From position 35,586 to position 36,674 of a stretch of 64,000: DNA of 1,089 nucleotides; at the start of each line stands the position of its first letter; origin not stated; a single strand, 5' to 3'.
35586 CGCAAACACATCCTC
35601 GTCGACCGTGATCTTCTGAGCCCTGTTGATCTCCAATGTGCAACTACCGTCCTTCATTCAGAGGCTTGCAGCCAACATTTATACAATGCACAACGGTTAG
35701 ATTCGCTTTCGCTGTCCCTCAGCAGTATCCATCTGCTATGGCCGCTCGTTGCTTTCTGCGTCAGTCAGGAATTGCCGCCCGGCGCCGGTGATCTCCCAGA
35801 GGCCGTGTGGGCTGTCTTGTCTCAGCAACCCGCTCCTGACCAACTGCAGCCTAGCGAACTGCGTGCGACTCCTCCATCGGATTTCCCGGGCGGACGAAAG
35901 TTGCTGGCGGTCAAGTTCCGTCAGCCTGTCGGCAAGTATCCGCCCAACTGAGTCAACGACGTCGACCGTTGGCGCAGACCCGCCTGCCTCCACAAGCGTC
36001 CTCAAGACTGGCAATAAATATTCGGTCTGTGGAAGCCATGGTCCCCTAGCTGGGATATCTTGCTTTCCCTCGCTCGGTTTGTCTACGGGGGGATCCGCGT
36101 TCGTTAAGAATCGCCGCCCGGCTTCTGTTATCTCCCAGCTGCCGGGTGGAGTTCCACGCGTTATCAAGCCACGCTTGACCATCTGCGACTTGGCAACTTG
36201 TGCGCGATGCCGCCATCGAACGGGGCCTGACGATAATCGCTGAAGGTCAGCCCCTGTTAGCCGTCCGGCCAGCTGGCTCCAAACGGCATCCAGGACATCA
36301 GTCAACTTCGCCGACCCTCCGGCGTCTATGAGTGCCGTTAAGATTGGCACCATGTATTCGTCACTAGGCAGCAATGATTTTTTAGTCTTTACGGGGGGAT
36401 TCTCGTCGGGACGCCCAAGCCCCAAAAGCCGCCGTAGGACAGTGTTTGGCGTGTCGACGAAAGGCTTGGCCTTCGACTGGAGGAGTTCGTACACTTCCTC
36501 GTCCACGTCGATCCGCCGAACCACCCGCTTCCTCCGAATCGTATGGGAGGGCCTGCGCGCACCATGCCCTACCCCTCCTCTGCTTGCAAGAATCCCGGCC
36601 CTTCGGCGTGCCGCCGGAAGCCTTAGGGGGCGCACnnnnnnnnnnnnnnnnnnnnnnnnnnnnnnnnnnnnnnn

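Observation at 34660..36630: About 2-kb low-GC island carrying two paralogous RHH-(Mrr_N)x2 DNA-binding proteins, inserted in a sugar-acid catabolic cluster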

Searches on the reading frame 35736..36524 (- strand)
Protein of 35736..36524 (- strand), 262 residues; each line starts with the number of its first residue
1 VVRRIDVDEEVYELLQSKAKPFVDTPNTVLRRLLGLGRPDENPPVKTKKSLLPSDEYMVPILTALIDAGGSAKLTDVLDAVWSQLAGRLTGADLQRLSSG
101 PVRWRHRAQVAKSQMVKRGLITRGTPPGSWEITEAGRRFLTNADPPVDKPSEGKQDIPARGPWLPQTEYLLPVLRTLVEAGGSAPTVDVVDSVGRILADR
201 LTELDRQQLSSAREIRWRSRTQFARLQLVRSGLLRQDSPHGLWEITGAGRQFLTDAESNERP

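Call 4: search_protein_families(library=pfam, proteins=[window:35736-36524:-], max_evalue=1)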
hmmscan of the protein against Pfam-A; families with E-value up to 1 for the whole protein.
window:35736-36524:- (262 aa): 3 families
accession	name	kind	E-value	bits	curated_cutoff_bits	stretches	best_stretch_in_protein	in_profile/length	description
PF14338.12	Mrr_N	-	2.8e-26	91.9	29.5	2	168-254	3-86/87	Mrr N-terminal domain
PF17206.9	SeqA_N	-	5.8e-05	22.8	23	1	4-36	3-35/36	SeqA protein N-terminal domain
PF14947.12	HTH_45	-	0.11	13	25.5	0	114-142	42-68/77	Winged helix-turn-helix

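Call 5: search_protein_families(library=padloc, proteins=[window:35736-36524:-], max_evalue=1)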
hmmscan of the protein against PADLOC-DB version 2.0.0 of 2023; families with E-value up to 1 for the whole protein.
window:35736-36524:- (262 aa): 1 family
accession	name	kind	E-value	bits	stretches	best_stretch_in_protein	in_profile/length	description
PDLC03657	mREase_IV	-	1.3e-06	26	2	168-254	8-93/317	Type IV methyl-directed restriction enzyme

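Call 6: search_protein_families(library=ncbifam, proteins=[window:35736-36524:-], max_evalue=1)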
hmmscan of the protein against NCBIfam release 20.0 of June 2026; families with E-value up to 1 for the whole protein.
window:35736-36524:- (262 aa): 3 families
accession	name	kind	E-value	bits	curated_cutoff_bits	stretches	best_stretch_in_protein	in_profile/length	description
NF008389.0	PRK11187.1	equivalog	0.00012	22.1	185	1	3-46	2-45/182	replication initiation negative regulator SeqA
NF047386.1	T4SS_SepA_fam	subfamily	0.00056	19.8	110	1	4-35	3-34/182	T4SS efffector SepA family protein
NF053610.1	Sso10a_fam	subfamily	0.0091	16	60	0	114-140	40-64/64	Sso10a family chromatin protein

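Call 8: find_homologous_proteins(query=window:35736-36524:-)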
Query window:35736-36524:- (262 aa): 337 proteins with E <= 0.001 among 3273 candidates; the best 120 are listed.
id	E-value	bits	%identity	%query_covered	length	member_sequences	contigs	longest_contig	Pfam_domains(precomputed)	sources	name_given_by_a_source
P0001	2.1e-65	239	50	97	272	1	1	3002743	PF14338.13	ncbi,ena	-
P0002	2.3e-41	160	44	55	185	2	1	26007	PF14338.13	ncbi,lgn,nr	ncbi:MAG: hypothetical protein OXG33_09150 [Chloroflexi bacterium]|nr:hypothetical protein [Chlorofl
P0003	7.0e-38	149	42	55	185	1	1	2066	PF14338.13,PF17206.10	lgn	-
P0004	9.2e-38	148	43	55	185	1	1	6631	PF14338.13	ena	-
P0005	1.9e-37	147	43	55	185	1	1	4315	PF14338.13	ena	-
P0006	6.6e-37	145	44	51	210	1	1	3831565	PF14338.13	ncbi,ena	-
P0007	1.1e-36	145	41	54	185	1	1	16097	PF14338.13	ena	-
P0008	1.3e-36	144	42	54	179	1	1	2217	PF14338.13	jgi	jgi:hypothetical protein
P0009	1.5e-36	144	32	77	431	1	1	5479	PF14338.13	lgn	-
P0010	1.8e-36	144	42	55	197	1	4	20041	PF14338.13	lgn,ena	-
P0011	4.2e-36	143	42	55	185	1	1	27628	PF14338.13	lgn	-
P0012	1.2e-35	141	41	54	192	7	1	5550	PF14338.13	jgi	jgi:hypothetical protein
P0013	1.6e-35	141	41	54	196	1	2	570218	PF14338.13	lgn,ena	-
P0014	2.1e-35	141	42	53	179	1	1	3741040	PF14338.13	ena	-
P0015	2.3e-35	140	43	52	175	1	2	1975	PF14338.13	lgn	-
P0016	2.4e-35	140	42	54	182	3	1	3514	PF14338.13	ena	-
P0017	3.4e-34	137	41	52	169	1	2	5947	PF14338.13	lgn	-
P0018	5.4e-34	136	39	53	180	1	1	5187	PF14338.13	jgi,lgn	jgi:hypothetical protein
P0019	6.9e-34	136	41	52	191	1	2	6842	PF14338.13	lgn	-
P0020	7.3e-34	135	41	55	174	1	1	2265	PF14338.13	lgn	-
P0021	7.9e-34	135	45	54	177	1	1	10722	PF14338.13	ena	-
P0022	8.0e-34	135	39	55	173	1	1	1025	PF14338.13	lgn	-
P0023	1.4e-33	135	44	53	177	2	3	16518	PF14338.13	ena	-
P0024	1.4e-33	135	37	53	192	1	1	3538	PF14338.13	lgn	-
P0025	1.4e-33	135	43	54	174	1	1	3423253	PF14338.13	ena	-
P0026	1.7e-33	134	44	53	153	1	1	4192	PF14338.13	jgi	jgi:hypothetical protein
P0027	1.9e-33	134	46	53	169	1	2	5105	PF14338.13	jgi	jgi:hypothetical protein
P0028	2.6e-33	134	40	55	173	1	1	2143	PF14338.13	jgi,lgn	jgi:hypothetical protein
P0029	3.2e-33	133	41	50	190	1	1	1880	PF14338.13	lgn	-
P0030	3.2e-33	133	41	54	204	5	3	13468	PF14338.13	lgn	-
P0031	3.6e-33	133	41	53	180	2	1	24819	PF14338.13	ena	-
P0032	4.5e-33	133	47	52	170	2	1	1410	PF14338.13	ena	-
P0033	6.8e-33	132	40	54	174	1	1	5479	PF14338.13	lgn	-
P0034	7.9e-33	132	43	53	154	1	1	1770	PF14338.13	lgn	-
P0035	1.0e-32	132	35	53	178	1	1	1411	PF14338.13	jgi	jgi:hypothetical protein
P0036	1.1e-32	132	42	53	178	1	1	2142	PF14338.13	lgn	-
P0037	1.1e-32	132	43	51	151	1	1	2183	PF14338.13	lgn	-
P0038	1.3e-32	131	48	50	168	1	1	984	PF14338.13,PF17206.10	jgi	jgi:hypothetical protein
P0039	1.4e-32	131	41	55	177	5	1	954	PF14338.13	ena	-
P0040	1.6e-32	131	42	52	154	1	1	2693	PF14338.13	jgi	jgi:hypothetical protein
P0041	1.6e-32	131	40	53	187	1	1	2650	PF14338.13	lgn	-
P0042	1.6e-32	131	46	52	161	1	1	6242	PF14338.13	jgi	jgi:hypothetical protein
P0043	1.9e-32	131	42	52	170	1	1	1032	PF14338.13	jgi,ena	-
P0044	1.9e-32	131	44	53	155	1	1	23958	PF14338.13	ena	-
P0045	2.0e-32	131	44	53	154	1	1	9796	PF14338.13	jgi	jgi:Mrr N-terminal domain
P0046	2.0e-32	131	41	55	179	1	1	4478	PF14338.13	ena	-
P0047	2.3e-32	131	47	53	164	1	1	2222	PF14338.13,PF17206.10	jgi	jgi:hypothetical protein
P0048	2.6e-32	130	35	61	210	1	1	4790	PF14338.13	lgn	-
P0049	3.8e-32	130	46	53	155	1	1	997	PF14338.13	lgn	-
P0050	3.8e-32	130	44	53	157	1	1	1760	PF14338.13,PF17206.10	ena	-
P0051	3.9e-32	130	38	52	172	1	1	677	PF14338.13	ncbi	-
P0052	5.0e-32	129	40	53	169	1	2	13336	PF14338.13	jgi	jgi:hypothetical protein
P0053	6.0e-32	129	46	51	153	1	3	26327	PF14338.13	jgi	jgi:hypothetical protein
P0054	6.2e-32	129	49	50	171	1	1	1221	PF14338.13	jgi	jgi:hypothetical protein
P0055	7.4e-32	129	38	55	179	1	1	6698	PF14338.13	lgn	-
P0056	9.9e-32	129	35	99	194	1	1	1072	PF14338.13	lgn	-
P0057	1.0e-31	128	40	53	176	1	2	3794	PF14338.13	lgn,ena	-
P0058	1.0e-31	128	39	55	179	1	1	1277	PF14338.13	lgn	-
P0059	1.1e-31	128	43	53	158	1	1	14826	PF14338.13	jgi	jgi:hypothetical protein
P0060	1.1e-31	128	39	53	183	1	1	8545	PF14338.13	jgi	jgi:hypothetical protein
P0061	1.2e-31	128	40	53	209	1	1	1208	PF14338.13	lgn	-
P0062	1.2e-31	128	39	54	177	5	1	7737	PF14338.13,PF17206.10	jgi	-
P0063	1.3e-31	128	39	53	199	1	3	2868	PF14338.13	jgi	jgi:Mrr N-terminal domain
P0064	1.3e-31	128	44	53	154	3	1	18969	PF14338.13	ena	-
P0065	1.3e-31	128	38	55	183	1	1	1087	PF14338.13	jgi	jgi:hypothetical protein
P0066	1.5e-31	128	41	52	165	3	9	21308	PF14338.13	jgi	jgi:hypothetical protein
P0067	1.6e-31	128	45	53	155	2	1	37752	PF14338.13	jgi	jgi:hypothetical protein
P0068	1.6e-31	128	42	55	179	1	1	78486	PF14338.13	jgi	jgi:negative regulator of replication initiation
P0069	1.7e-31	128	40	54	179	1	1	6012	PF14338.13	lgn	-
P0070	1.9e-31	128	42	52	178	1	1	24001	PF14338.13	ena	-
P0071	1.9e-31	128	41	53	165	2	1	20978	PF14338.13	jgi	-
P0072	2.0e-31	128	40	53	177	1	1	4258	PF14338.13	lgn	-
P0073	2.0e-31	128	46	52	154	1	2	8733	PF14338.13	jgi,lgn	jgi:hypothetical protein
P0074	2.3e-31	127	42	53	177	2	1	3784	PF14338.13,PF17206.10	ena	-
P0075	2.9e-31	127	35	50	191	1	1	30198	PF14338.13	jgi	jgi:hypothetical protein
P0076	3.3e-31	127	45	53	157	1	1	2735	PF14338.13,PF17206.10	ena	-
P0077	3.4e-31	127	40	49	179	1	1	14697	PF14338.13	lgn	-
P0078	3.9e-31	127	44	52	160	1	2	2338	PF14338.13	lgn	-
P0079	4.1e-31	126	42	52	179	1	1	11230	PF14338.13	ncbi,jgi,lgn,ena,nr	ncbi:MAG TPA: winged helix-turn-helix domain-containing protein [Acidimicrobiia bacterium]|nr:winged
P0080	4.3e-31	126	43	52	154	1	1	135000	PF14338.13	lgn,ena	-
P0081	4.5e-31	126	47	51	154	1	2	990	PF14338.13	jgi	jgi:negative regulator of replication initiation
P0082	4.9e-31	126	40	50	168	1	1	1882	PF14338.13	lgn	-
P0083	4.9e-31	126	38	52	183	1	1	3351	PF14338.13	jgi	jgi:hypothetical protein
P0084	5.5e-31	126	37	53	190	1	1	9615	PF14338.13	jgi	jgi:Mrr N-terminal domain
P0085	5.7e-31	126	40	53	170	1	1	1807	PF14338.13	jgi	jgi:Mrr N-terminal domain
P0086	6.2e-31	126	39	53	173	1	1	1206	PF14338.13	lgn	-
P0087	6.3e-31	126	43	55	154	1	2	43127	PF14338.13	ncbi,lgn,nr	ncbi:MAG: winged helix-turn-helix domain-containing protein [Solirubrobacterales bacterium]|nr:winge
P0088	6.6e-31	126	46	52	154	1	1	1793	PF14338.13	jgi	jgi:hypothetical protein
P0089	7.0e-31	126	54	36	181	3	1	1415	PF14338.13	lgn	-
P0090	7.0e-31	126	44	53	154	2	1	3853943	PF14338.13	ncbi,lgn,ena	-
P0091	7.6e-31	126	39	55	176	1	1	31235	PF14338.13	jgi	jgi:hypothetical protein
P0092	7.8e-31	126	41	55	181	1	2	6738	PF14338.13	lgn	-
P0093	8.2e-31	125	35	53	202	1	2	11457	PF14338.13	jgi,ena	-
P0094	8.4e-31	125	38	52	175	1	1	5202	PF14338.13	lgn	-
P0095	8.5e-31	125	44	53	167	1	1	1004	PF14338.13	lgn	-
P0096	8.6e-31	125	39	52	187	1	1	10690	PF14338.13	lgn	-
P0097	9.4e-31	125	41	55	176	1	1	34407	PF14338.13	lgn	-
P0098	1.0e-30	125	38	53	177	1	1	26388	PF14338.13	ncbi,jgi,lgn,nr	ncbi:MAG TPA: winged helix-turn-helix domain-containing protein [Mycobacteriales bacterium]|jgi:hypo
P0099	1.0e-30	125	43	53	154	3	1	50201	PF14338.13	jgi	jgi:Mrr N-terminal domain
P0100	1.0e-30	125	46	53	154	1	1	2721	PF14338.13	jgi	jgi:hypothetical protein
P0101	1.2e-30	125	39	52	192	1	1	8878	PF14338.13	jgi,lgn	jgi:hypothetical protein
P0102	1.2e-30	125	45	52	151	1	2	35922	PF14338.13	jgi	jgi:hypothetical protein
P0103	1.3e-30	125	41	54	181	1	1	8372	PF14338.13,PF17206.10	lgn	-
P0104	1.3e-30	125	39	55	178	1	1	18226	PF14338.13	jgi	jgi:negative regulator of replication initiation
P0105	1.3e-30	125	39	53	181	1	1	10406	PF14338.13,PF17206.10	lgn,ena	-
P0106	1.4e-30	125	35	55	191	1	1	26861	PF14338.13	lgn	-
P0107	1.5e-30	125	40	51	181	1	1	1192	PF14338.13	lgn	-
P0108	1.6e-30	124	44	52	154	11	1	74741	PF14338.13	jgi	jgi:hypothetical protein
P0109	1.7e-30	124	42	55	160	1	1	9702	PF14338.13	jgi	jgi:hypothetical protein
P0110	1.8e-30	124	40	55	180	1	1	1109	PF14338.13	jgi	jgi:hypothetical protein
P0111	1.9e-30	124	37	55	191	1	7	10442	PF14338.13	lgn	-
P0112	2.1e-30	124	42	53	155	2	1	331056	PF14338.13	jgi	jgi:hypothetical protein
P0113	2.1e-30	124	42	53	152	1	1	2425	PF14338.13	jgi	jgi:Mrr N-terminal domain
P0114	2.1e-30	124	42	52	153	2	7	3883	PF14338.13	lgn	-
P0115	2.2e-30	124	43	54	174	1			PF14338.13,PF17206.10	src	-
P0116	2.3e-30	124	43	52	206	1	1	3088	PF14338.13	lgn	-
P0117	2.3e-30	124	38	53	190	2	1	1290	PF14338.13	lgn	-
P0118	2.5e-30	124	45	53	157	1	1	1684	PF14338.13,PF17206.10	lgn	-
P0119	3.2e-30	124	40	51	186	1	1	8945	PF14338.13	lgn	-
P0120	3.6e-30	123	38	55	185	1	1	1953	PF14338.13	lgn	-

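Call 10: find_encoding_contigs(protein=P0001, flank=10000, max_places=3)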
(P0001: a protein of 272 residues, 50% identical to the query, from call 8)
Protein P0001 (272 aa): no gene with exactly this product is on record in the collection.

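Call 14: find_related_loci(query=A1, collection=genome_contigs, flank=10000)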
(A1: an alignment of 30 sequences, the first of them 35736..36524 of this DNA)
Query A1 (262 aa) in genome_contigs; peptide patterns used: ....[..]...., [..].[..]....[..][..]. (x = any residue, [..] = any of these).
244 stretches matched a pattern; 192 encode a relative of the query (tblastn E <= 1e-3); the best 80 are kept; 80 distinct loci.
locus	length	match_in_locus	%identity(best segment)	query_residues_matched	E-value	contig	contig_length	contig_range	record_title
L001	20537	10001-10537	44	5-261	1e-35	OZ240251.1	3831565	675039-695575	MAG: Chloroflexota bacterium isolate d34784d7-597f-4c6c-9d13-8b2b1f638dff genome assembly, chromosome: 1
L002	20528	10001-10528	41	4-256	4e-35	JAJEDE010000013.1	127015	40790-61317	MAG: Chloroflexota bacterium isolate jk18xAbins.55 k141_442905, whole genome shotgun sequence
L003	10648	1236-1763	41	4-256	4e-35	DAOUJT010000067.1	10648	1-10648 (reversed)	MAG TPA_asm: Chloroflexota bacterium isolate S34_278 k113_1237144, whole genome shotgun sequence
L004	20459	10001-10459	43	1-256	5e-33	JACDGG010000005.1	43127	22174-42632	MAG: Solirubrobacterales bacterium isolate MGR_bin406 SD2908_NODE_303_length_43127_cov_2.068698, whole genome shotgun se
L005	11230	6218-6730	42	5-253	1e-32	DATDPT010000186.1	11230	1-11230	MAG TPA_asm: Acidimicrobiia bacterium isolate SMAG_U7928 k141_997062, whole genome shotgun sequence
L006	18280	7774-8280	40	1-253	3e-32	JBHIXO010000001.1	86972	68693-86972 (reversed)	MAG: Acidimicrobiales bacterium isolate MAG52 WDNA05_bin.34.orig_1, whole genome shotgun sequence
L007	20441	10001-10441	45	1-249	2e-31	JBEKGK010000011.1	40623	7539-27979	MAG: Solirubrobacteraceae bacterium isolate SPRUCE 251 SPRUCE_251_11, whole genome shotgun sequence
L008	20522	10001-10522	40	1-255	6e-31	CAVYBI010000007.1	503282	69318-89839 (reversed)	MAG: uncultured Solirubrobacterales bacterium isolate MFD04850.bin.2.284 genome assembly, contig: contig_58396, whole ge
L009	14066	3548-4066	38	5-259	4e-31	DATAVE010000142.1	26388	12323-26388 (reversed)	MAG TPA_asm: Mycobacteriales bacterium isolate SMAG_U5591 k141_1592726, whole genome shotgun sequence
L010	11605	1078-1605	38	1-253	4e-31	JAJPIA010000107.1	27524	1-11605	MAG: Bacillota bacterium isolate Centralia_MAG_233 k107_10010796, whole genome shotgun sequence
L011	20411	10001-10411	47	5-253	5e-31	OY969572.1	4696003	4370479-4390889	MAG: uncultured Solirubrobacteraceae bacterium isolate MFD00731.bin.c.2 genome assembly, chromosome: 1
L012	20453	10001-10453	44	1-253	1e-30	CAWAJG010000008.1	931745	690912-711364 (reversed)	MAG: uncultured Solirubrobacteraceae bacterium isolate MFD03399.bin.2.88 genome assembly, contig: contig_4845, whole gen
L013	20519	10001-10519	38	1-255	2e-30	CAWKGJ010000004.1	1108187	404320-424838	MAG: uncultured Solirubrobacterales bacterium isolate MFD04850.bin.2.307 genome assembly, contig: contig_3653, whole gen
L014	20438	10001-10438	42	5-253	4e-30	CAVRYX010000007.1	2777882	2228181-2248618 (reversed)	MAG: uncultured Solirubrobacterales bacterium isolate MFD06092.bin.1.203 genome assembly, contig: contig_7298, whole gen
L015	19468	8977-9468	38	2-258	2e-30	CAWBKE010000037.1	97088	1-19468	MAG: uncultured Acidobacteriaceae bacterium isolate MFD03044.bin.1.102 genome assembly, contig: contig_81159, whole geno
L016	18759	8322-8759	44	5-253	7e-30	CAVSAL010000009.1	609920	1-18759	MAG: uncultured Actinomycetota bacterium isolate MFD05512.bin.2.49 genome assembly, contig: contig_4525, whole genome sh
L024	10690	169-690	40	1-254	6e-29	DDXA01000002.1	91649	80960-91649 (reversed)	MAG TPA_asm: Actinobacteria bacterium UBA2272 UBA2272_contig_280, whole genome shotgun sequence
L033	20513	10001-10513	39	5-257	1e-27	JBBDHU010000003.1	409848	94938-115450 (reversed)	MAG: Actinomycetota bacterium isolate LejiaA_64_29 Lejia_A_19_length_409848_cov_17, whole genome shotgun sequence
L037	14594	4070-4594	38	5-256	6e-27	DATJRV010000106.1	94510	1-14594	MAG TPA_asm: Solirubrobacteraceae bacterium isolate SMAG_U14976 k141_4021294, whole genome shotgun sequence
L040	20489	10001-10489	38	5-251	2e-26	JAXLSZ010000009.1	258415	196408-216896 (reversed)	MAG: Solirubrobacterales bacterium isolate STL-ACT48 C1.288.fa-9, whole genome shotgun sequence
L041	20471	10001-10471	41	5-255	1e-25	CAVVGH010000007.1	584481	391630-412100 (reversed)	MAG: uncultured Solirubrobacterales bacterium isolate MFD01721.bin.1.326 genome assembly, contig: contig_34739, whole ge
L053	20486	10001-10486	37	5-261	2e-22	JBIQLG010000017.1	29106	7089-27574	MAG: Agreia sp. isolate mag.26g NODE_1186_length_29106, whole genome shotgun sequence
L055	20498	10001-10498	39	1-253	9e-30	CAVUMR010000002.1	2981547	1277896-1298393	MAG: uncultured Actinomycetota bacterium isolate MFD04212.bin.1.17 genome assembly, contig: contig_2827, whole genome sh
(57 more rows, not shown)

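Call 19: search_protein_families(library=pfam, proteins=[L055:10516-12987:+, L055:13007-14236:-, L016:8771-9145:+, L006:12324-13616:-, L037:5152-5844:+, L002:10552-13041:+, L053:10498-12909:+], max_evalue=0.01)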
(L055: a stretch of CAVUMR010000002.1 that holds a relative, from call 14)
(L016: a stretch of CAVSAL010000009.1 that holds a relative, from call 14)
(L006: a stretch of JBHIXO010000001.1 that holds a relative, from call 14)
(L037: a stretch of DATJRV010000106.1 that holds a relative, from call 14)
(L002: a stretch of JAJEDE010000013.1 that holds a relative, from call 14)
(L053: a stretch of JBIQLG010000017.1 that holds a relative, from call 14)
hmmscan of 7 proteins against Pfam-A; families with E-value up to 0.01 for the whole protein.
L055:10516-12987:+ (823 aa): 0 families

L055:13007-14236:- (409 aa): 1 family
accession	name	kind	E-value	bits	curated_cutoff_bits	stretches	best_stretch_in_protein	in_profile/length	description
PF01555.25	N6_N4_Mtase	-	4.1e-12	47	26.7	1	37-89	160-212/221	DNA methylase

L016:8771-9145:+ (124 aa): 0 families

L006:12324-13616:- (430 aa): 3 families
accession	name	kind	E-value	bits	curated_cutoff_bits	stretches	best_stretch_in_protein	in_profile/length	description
PF00589.27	Phage_integrase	-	9.5e-24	84.5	27.1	1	233-413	5-168/172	Phage integrase family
PF14659.12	Phage_int_SAM_3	-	8.5e-12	45.6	22.6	1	116-169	4-57/58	Phage integrase, N-terminal SAM-like domain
PF22022.2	Phage_int_M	-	0.0026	18.4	27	1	117-174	4-61/96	Phage integrase central domain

L037:5152-5844:+ (230 aa): 1 family
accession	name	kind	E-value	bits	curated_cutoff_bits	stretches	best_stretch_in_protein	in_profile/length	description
PF00881.29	Nitroreductase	-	2.4e-25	90.1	23.5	1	22-199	6-167/167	Nitroreductase family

L002:10552-13041:+ (829 aa): 1 family
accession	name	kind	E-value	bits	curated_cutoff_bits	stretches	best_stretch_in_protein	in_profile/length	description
PF13589.12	HATPase_c_3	-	0.00039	20.9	25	1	67-200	5-85/137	Histidine kinase-, DNA gyrase B-, and HSP90-like ATPase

L053:10498-12909:+ (803 aa): 0 families

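Call 20: search_protein_families(library=padloc, proteins=[L055:10516-12987:+, L055:13007-14236:-, L016:8771-9145:+, L002:10552-13041:+, L053:10498-12909:+], max_evalue=0.01)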
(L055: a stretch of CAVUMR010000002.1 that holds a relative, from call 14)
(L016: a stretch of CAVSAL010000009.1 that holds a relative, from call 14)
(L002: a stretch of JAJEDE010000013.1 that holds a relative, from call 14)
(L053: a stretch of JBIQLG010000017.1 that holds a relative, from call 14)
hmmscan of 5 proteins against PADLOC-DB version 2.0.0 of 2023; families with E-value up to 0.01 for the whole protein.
L055:10516-12987:+ (823 aa): 0 families

L055:13007-14236:- (409 aa): 43 families (the best 25 are shown)
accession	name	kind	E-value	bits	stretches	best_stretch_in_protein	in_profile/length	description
PDLC03239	MTase_II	-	1.1e-14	52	1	34-108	66-142/442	Type II methyltransferase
PDLC03353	MTase_II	-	1.2e-14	52.4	1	38-91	188-241/260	Type II methyltransferase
PDLC03364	MTase_II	-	2e-13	48.1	1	30-102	29-102/380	Type II methyltransferase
PDLC03380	MTase_II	-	1.4e-12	45.5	1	34-112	32-110/393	Type II methyltransferase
PDLC03322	MTase_II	-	2.3e-12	44.5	1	33-112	36-118/446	Type II methyltransferase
PDLC03325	MTase_II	-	2.4e-12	44.3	1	28-104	62-137/426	Type II methyltransferase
PDLC03369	MTase_II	-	3.3e-10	37.3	1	33-110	114-190/532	Type II methyltransferase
PDLC03224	MTase_II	-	8.9e-10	36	1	17-112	51-150/481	Type II methyltransferase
PDLC03387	MTase_II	-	4.2e-09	34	1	39-91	214-266/289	Type II methyltransferase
PDLC03371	MTase_II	-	4.3e-09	34.3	1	35-91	187-243/260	Type II methyltransferase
PDLC03363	MTase_II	-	2.6e-08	31.6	1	39-126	57-141/294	Type II methyltransferase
PDLC03376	MTase_II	-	3.3e-08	31.6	1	39-100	37-98/249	Type II methyltransferase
PDLC03354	MTase_II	-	4e-07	27.4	1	35-97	317-379/425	Type II methyltransferase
PDLC03350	MTase_II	-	4.1e-07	27.7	1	39-93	234-288/312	Type II methyltransferase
PDLC03362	MTase_II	-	4.1e-07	27.2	1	33-115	43-126/438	Type II methyltransferase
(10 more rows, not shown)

L016:8771-9145:+ (124 aa): 0 families

L002:10552-13041:+ (829 aa): 0 families

L053:10498-12909:+ (803 aa): 0 families

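Call 22: list_cluster_members(proteins=[P0001, window:35736-36524:-])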
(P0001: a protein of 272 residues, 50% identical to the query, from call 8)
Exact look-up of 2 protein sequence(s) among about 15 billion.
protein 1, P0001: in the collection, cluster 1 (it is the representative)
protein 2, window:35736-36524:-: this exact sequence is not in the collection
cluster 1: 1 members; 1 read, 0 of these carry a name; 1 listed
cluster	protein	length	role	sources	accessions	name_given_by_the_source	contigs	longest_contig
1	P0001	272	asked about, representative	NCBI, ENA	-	-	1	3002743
